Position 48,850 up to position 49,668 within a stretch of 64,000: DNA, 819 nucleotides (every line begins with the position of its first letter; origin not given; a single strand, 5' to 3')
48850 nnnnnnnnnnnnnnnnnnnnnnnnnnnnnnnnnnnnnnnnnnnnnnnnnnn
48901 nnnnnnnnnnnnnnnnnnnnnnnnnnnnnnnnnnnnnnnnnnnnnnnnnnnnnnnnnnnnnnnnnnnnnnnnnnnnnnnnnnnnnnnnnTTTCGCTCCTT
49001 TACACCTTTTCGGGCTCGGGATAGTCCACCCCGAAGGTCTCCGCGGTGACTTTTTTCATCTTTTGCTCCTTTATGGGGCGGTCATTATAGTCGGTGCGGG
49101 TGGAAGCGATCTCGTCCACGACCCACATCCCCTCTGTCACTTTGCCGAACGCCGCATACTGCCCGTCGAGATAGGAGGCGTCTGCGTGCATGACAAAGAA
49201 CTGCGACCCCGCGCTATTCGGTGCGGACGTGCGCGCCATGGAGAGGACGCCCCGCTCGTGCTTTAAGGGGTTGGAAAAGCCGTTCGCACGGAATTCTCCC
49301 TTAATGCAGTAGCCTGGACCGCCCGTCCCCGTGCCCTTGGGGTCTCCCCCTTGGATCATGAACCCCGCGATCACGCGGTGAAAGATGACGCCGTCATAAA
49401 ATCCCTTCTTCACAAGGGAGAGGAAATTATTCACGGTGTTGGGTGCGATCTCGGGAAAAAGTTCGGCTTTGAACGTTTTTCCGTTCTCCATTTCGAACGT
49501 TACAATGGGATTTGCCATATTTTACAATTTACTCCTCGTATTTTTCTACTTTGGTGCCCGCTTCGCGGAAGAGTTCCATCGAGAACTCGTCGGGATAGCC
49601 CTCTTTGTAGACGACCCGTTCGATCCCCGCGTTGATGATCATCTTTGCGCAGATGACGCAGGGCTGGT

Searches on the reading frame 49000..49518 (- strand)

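Call 75: search_protein_families(library=pfam, proteins=[window:49000-49518:-], max_evalue=0.00001)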
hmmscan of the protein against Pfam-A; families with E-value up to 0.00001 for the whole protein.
window:49000-49518:- (172 aa): 1 family
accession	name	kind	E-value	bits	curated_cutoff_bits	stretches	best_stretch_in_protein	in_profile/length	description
PF00160.26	Pro_isomerase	-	1.1e-48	165.9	21.7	1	6-158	2-158/159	Cyclophilin type peptidyl-prolyl cis-trans isomerase/CLD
